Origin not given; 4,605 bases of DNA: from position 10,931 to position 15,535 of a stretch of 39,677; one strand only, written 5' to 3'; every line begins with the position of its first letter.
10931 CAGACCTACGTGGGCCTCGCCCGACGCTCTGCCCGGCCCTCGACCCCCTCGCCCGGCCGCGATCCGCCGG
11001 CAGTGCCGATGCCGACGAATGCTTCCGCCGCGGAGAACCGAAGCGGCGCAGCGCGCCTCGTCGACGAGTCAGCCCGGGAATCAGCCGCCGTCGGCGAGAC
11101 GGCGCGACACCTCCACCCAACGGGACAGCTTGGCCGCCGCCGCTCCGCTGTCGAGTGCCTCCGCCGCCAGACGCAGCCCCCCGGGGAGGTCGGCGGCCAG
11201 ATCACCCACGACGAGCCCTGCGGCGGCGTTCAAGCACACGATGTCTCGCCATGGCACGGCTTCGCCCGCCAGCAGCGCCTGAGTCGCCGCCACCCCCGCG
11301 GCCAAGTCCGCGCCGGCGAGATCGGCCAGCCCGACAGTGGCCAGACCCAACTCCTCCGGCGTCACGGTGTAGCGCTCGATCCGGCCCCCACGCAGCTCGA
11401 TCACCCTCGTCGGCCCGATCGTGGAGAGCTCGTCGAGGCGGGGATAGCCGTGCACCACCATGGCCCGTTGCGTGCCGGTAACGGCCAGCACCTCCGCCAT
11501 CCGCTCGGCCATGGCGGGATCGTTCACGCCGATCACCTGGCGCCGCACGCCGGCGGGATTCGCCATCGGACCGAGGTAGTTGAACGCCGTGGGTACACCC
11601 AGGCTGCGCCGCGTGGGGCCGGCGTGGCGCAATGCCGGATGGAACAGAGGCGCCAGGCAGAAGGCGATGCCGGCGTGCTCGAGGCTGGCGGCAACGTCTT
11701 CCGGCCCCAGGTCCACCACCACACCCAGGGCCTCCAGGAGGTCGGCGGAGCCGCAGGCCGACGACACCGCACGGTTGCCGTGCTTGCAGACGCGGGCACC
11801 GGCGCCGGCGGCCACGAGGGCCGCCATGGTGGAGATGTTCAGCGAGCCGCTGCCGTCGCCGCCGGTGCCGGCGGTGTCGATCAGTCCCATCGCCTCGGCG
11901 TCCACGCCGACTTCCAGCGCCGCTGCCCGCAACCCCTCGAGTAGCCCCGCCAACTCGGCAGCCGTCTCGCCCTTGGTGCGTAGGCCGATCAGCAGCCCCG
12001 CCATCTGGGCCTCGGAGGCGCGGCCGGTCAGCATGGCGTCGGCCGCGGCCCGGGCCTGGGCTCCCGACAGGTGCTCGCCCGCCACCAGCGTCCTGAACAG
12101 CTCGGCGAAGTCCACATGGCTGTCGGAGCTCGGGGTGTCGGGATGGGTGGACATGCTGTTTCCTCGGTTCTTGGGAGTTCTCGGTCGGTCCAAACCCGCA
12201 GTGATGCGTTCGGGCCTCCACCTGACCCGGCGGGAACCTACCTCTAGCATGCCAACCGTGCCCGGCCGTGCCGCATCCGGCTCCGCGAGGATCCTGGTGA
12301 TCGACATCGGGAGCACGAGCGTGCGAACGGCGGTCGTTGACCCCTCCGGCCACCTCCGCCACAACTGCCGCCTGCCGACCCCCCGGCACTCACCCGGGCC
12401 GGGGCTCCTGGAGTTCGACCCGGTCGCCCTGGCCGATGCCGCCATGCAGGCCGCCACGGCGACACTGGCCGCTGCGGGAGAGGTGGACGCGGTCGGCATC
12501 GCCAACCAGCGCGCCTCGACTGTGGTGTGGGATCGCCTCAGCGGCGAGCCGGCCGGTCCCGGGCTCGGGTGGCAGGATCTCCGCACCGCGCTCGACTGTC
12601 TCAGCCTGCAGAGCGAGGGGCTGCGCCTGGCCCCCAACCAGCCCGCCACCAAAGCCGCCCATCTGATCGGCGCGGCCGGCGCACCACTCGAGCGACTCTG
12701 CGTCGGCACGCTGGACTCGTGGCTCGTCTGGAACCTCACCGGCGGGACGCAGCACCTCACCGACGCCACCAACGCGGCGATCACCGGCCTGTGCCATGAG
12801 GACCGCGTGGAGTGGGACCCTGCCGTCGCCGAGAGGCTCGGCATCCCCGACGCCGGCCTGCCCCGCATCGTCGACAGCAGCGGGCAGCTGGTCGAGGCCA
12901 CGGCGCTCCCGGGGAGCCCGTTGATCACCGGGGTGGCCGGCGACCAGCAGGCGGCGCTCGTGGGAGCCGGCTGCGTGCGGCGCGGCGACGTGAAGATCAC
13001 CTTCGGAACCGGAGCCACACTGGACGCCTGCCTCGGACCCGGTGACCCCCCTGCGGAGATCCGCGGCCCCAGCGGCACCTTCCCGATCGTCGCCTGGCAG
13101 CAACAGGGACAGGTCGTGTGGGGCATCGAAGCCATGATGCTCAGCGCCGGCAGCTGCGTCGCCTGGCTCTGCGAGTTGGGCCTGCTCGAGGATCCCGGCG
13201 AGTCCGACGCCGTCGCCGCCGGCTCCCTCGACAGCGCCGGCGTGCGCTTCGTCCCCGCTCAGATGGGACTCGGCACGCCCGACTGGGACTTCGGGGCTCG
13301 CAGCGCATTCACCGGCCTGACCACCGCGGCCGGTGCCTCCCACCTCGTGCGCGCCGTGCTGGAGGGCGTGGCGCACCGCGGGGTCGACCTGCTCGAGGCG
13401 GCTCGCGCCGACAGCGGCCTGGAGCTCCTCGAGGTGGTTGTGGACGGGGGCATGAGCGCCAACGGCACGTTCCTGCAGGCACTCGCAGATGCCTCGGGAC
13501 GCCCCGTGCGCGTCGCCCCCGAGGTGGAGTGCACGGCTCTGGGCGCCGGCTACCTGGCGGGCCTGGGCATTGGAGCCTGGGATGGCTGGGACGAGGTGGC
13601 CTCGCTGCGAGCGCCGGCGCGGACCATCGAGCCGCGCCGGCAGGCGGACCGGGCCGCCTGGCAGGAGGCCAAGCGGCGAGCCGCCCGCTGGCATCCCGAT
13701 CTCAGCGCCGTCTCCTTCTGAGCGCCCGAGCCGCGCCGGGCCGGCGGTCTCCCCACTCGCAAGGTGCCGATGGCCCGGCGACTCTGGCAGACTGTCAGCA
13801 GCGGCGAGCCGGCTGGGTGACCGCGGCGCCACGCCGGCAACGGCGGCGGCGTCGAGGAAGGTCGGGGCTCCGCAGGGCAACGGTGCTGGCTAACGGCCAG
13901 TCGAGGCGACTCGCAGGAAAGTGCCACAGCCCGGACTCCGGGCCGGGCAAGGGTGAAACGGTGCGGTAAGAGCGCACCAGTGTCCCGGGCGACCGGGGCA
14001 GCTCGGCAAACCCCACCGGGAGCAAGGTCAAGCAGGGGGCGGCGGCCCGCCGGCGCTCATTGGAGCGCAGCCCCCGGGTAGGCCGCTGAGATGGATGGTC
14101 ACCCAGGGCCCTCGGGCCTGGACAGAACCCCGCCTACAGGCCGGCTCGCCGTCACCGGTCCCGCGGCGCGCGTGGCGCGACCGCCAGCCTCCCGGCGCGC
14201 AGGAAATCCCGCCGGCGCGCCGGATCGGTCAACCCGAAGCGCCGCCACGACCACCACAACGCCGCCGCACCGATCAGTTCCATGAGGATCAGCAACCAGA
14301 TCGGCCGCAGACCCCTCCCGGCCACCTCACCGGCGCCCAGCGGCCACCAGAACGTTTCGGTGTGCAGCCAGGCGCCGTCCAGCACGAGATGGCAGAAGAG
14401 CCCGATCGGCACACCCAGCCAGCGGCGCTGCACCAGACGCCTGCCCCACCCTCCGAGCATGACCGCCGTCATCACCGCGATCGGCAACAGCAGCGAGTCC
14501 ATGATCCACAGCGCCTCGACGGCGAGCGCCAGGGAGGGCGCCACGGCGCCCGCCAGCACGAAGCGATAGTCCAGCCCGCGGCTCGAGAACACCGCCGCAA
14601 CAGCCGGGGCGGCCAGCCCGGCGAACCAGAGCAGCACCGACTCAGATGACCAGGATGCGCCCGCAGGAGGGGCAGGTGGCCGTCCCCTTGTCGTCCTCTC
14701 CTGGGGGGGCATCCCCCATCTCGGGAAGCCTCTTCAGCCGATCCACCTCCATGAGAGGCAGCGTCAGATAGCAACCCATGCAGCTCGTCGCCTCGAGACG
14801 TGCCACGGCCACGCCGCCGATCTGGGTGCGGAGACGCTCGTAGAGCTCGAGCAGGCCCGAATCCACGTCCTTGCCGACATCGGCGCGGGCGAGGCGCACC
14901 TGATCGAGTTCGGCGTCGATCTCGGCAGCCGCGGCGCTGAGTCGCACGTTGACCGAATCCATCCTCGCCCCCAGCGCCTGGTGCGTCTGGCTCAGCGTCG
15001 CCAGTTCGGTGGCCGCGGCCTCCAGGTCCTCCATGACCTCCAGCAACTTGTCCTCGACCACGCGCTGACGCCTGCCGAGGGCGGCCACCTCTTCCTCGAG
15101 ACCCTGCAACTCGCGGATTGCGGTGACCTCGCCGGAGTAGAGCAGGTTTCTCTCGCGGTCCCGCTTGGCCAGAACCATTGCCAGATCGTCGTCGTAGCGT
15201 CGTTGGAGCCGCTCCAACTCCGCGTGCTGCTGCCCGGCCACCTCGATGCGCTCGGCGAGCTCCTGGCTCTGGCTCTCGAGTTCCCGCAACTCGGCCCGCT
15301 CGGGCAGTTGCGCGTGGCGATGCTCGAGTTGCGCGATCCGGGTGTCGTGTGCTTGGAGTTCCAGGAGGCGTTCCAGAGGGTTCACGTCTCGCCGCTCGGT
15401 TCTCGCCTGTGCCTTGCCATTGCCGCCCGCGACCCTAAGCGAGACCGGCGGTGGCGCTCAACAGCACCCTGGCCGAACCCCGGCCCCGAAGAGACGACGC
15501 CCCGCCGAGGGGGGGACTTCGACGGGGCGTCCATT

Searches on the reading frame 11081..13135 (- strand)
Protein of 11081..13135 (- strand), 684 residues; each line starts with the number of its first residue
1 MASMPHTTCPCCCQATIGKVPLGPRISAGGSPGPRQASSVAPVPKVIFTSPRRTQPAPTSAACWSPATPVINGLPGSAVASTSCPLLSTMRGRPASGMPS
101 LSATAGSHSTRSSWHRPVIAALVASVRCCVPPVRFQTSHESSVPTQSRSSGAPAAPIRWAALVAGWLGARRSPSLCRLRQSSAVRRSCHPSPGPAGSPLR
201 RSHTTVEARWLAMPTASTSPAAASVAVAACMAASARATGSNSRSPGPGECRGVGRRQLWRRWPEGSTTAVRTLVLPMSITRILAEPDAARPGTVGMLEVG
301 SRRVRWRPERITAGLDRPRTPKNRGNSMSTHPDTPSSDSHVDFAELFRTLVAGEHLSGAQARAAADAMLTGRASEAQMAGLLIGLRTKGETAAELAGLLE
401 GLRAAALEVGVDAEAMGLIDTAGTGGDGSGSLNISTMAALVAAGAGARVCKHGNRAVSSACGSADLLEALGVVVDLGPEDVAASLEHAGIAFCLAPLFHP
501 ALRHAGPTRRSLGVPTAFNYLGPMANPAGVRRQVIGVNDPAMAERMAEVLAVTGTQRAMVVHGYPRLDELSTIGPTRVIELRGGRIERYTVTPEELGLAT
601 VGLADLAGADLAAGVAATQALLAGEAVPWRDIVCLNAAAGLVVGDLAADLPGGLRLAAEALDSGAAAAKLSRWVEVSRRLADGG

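Call 29: search_protein_families(library=pfam, proteins=[window:11081-13135:-], max_evalue=0.00001)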
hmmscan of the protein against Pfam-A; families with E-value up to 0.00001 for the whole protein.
window:11081-13135:- (684 aa): 2 families
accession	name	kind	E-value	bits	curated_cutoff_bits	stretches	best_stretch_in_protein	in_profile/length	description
PF00591.27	Glycos_transf_3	-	1.9e-78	264.1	27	1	418-666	4-252/253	Glycosyl transferase family, a/b domain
PF02885.22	Glycos_trans_3N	-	6.3e-16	58.3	26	1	345-406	2-63/63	Glycosyl transferase family, helical bundle domain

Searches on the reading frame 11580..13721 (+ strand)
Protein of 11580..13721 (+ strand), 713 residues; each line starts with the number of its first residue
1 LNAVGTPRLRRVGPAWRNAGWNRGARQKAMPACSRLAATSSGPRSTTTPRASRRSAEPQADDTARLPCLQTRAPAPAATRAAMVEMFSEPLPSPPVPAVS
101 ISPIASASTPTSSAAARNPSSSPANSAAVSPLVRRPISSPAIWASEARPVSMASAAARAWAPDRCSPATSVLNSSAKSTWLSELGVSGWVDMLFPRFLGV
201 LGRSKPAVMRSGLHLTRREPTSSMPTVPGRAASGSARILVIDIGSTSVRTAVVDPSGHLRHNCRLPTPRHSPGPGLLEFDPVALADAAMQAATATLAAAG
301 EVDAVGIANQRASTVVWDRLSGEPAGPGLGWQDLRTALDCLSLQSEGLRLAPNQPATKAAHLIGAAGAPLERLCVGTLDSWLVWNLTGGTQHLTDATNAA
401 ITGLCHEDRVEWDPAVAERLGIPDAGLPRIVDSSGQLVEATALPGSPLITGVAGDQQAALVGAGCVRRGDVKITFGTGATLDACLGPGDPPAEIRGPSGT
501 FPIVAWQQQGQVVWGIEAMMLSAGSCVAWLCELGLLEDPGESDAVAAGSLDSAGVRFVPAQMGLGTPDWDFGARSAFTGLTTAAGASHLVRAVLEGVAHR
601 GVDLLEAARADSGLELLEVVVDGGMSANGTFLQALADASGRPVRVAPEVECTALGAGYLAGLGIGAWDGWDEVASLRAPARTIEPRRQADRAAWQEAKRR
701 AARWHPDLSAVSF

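Call 29: search_protein_families(library=pfam, proteins=[window:11580-13721:+], max_evalue=0.00001)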
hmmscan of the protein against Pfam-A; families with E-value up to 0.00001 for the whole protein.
window:11580-13721:+ (713 aa): 2 families
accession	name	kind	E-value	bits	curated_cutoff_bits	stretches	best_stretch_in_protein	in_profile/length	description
PF02782.22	FGGY_C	-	1.9e-28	100.1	27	1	473-661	3-195/198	FGGY family of carbohydrate kinases, C-terminal domain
PF00370.27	FGGY_N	-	2.1e-27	96.7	28.8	1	238-462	2-245/245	FGGY family of carbohydrate kinases, N-terminal domain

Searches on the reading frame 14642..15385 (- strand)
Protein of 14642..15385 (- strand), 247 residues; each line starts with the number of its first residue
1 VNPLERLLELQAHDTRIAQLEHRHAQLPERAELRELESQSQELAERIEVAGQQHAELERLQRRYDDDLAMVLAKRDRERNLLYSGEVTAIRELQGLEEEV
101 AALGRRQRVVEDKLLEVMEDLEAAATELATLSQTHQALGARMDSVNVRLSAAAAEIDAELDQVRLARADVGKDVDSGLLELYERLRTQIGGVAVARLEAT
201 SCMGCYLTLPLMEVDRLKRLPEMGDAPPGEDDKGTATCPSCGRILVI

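Call 29: search_protein_families(library=pfam, proteins=[window:14642-15385:-], max_evalue=0.00001)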
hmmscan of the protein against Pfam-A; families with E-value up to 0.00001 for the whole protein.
window:14642-15385:- (247 aa): 2 families
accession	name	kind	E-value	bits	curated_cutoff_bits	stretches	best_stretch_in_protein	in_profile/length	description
PF24481.2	CT398_CC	-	8.9e-38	130.4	27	1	10-189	1-179/180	CT398-like coiled coil hairpin domain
PF02591.20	Zn_ribbon_9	-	7.4e-06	26.4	29.1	0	201-245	1-33/33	C4-type zinc ribbon domain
